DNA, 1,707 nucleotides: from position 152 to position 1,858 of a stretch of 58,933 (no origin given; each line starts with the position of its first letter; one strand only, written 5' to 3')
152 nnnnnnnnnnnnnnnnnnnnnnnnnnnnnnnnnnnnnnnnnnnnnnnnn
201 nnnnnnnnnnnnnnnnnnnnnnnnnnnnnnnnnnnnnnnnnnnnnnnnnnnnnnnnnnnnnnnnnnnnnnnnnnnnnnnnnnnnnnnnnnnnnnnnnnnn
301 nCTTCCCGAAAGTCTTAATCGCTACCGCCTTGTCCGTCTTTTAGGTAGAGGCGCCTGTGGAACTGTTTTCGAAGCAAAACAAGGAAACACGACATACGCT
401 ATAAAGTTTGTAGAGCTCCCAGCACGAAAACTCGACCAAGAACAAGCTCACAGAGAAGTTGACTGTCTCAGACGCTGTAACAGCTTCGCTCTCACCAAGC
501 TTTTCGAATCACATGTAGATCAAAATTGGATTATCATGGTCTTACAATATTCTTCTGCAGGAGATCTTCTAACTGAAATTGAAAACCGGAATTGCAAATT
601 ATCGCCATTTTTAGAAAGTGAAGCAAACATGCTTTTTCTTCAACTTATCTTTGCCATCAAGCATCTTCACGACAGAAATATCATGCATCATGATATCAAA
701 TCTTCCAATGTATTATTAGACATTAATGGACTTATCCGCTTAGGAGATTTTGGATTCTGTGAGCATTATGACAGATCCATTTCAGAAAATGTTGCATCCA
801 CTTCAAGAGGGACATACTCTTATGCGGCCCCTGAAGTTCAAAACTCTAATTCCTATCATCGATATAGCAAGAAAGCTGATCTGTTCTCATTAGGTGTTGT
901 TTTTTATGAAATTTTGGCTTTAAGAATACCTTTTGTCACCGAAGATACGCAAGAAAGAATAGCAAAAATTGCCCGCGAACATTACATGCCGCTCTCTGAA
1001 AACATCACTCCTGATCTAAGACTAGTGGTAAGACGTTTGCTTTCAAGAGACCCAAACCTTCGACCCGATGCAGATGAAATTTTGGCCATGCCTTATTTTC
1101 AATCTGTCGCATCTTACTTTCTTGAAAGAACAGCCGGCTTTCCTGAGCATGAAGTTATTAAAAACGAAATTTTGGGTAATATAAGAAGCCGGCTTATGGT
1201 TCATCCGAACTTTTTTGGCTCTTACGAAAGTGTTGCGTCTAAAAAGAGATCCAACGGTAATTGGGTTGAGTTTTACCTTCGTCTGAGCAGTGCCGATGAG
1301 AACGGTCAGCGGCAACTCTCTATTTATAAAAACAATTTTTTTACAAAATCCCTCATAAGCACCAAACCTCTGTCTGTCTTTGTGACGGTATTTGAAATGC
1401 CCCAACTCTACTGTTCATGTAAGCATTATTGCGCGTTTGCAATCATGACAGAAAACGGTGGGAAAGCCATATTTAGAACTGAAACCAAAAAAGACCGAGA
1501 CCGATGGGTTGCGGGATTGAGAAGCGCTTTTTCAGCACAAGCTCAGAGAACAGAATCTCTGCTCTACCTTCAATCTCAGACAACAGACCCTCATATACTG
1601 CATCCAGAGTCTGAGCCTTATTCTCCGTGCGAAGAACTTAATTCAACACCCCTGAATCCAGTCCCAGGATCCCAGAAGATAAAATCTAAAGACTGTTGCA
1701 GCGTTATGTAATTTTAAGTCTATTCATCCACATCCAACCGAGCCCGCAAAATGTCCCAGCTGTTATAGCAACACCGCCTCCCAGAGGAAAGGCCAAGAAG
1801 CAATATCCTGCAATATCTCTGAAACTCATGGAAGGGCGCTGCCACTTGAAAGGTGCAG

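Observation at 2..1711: Ser/Thr kinase with a eukaryote-type PH-like domain, a polybasic patch and a terminal CCSVM (CaaX-like) box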

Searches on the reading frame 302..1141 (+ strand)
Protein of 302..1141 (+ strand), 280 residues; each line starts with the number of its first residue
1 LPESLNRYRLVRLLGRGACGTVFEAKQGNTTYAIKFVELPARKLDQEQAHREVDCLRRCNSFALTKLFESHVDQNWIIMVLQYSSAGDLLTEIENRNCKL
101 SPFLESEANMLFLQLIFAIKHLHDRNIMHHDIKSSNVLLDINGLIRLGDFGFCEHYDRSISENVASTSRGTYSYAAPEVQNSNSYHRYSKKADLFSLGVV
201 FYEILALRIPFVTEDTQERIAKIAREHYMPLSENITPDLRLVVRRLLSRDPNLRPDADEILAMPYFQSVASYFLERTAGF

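Call 19: search_solved_structures(query=window:302-1141:+, max_evalue=1e-20)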
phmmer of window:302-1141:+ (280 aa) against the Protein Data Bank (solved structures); distinct sequences matched with E-value up to 1e-20: 335 (the best 60 are shown).
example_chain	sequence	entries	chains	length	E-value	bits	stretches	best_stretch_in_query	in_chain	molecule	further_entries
4apc_A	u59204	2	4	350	5.9e-33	117.7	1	4-268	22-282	SERINE/THREONINE-PROTEIN KINASE NEK1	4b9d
5de2_A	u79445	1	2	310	1.4e-29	106.7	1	5-260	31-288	Serine/threonine-protein kinase Nek7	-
8ej4_K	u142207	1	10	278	1.6e-29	106.5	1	5-259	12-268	Serine/threonine-protein kinase Nek7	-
6s73_A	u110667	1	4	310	1.9e-29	106.3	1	5-260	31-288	Serine/threonine-protein kinase Nek7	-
9nfq_C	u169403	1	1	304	1.9e-29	106.2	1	5-259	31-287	Serine/threonine-protein kinase Nek7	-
2wqm_A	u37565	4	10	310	2e-29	106.2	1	5-260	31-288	SERINE/THREONINE-PROTEIN KINASE NEK7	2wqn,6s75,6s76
9h59_C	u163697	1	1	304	2e-29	106.2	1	5-259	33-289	Serine/threonine-protein kinase Nek7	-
8sxn_A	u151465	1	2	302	4e-29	105.2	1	5-259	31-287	Serine/threonine-protein kinase Nek7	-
8ws0_A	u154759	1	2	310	4e-29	105.2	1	5-260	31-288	Serine/threonine-protein kinase Nek7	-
8ws1_A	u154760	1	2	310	9.8e-29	103.9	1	5-260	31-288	Serine/threonine-protein kinase Nek7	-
6npy_B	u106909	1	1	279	4.9e-28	101.6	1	8-259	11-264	Interferon-induced, double-stranded RNA-activated protein kinase,Serine/threonine-protein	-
4g31_A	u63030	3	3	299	3.3e-27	98.9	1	7-268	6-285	Eukaryotic translation initiation factor 2-alpha kinase 3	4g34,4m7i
1gzk_A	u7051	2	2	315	3.9e-27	98.7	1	5-268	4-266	RAC-BETA SERINE/THREONINE PROTEIN KINASE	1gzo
2jdo_A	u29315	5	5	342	4.3e-27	98.5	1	4-268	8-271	RAC-BETA SERINE/THREONINE-PROTEIN KINASE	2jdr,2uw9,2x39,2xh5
1mrv_A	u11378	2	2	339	4.5e-27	98.5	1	5-268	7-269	RAC-beta serine/threonine kinase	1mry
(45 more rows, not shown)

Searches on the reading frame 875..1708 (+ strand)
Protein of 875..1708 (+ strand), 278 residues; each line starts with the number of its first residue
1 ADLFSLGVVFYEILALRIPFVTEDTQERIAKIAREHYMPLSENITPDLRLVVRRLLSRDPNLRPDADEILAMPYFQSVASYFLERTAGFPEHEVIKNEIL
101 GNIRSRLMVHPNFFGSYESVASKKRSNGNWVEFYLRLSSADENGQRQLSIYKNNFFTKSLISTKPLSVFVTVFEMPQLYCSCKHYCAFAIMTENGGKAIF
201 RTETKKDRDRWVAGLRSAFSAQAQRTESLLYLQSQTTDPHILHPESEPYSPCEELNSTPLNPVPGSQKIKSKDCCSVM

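Call 26: find_homologous_proteins(query=A1, max_evalue=0.01)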
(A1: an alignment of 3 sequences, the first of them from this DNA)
Query A1 (3 sequences) (278 aa, profile of the alignment): 23 proteins with E <= 0.01 among 8000 candidates.
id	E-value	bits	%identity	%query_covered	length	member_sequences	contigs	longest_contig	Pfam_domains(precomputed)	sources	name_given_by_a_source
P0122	5.9e-117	408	28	76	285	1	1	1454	PF00069.32,PF00169.36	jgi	jgi:protein kinase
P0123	1.1e-45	174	26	79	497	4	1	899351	PF07714.24,PF00069.32,PF14531.13,PF00169.36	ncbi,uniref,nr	ncbi:Protein kinase domain [Trypanosoma melophagium]|uniref:Protein kinase domain n=1 Tax=Trypanosom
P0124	1.3e-45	174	25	79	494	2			PF07714.24,PF00069.32,PF14531.13,PF00169.36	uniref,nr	uniref:non-specific serine/threonine protein kinase n=1 Tax=Trypanosoma vivax (strain Y486) TaxID=10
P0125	7.3e-45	171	26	76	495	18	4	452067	PF07714.24,PF00069.32,PF14531.13,PF00169.36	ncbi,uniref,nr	ncbi:serine/threonine protein kinase [Trypanosoma cruzi Dm28c]|uniref:non-specific serine/threonine 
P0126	7.5e-45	171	26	79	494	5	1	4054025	PF07714.24,PF00069.32,PF14531.13,PF00169.36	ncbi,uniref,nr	ncbi:protein kinase, putative [Trypanosoma brucei brucei TREU927]|uniref:non-specific serine/threoni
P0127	3.5e-44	169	24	76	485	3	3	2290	PF07714.24,PF00069.32,PF14531.13,PF00169.36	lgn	-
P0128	8.0e-44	168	26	76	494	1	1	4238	PF07714.24,PF00069.32,PF14531.13,PF00169.36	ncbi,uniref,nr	ncbi:putative serine/threonine protein kinase [Trypanosoma grayi]|uniref:putative serine/threonine p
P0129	1.1e-42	164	26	76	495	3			PF07714.24,PF00069.32,PF14531.13,PF00169.36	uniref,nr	uniref:non-specific serine/threonine protein kinase n=2 Tax=Trypanosoma congolense (strain IL3000) T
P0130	2.6e-41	160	37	30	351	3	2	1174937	PF07714.24,PF00069.32,PF00169.36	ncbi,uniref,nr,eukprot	ncbi:protein kinase [Angomonas deanei]|uniref:non-specific serine/threonine protein kinase n=1 Tax=A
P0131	3.3e-41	159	24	79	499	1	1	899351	PF07714.24,PF00069.32,PF14531.13,PF00169.36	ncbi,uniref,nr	ncbi:Protein kinase domain [Trypanosoma melophagium]|uniref:Protein kinase domain n=1 Tax=Trypanosom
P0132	8.0e-41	158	23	76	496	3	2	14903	PF07714.24,PF00069.32,PF14531.13,PF00169.36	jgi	jgi:serine/threonine protein kinase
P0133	2.0e-38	150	25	78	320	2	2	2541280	PF07714.24,PF00069.32,PF00169.36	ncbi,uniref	ncbi:putative Protein kinase domain/Protein tyrosine kinase [Leishmania shawi]|uniref:non-specific s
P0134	3.3e-38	150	25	78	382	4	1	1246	PF07714.24,PF00069.32,PF14531.13,PF00169.36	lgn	-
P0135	1.9e-37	147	38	26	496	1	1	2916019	PF07714.24,PF00069.32,PF14531.13,PF00169.36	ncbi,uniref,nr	ncbi:serine/threonine protein kinase, putative [Leishmania donovani]|uniref:non-specific serine/thre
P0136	1.2e-35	141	42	30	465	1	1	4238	PF07714.24,PF00069.32,PF14531.13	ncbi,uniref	ncbi:putative serine/threonine protein kinase, partial [Trypanosoma grayi]|uniref:putative serine/th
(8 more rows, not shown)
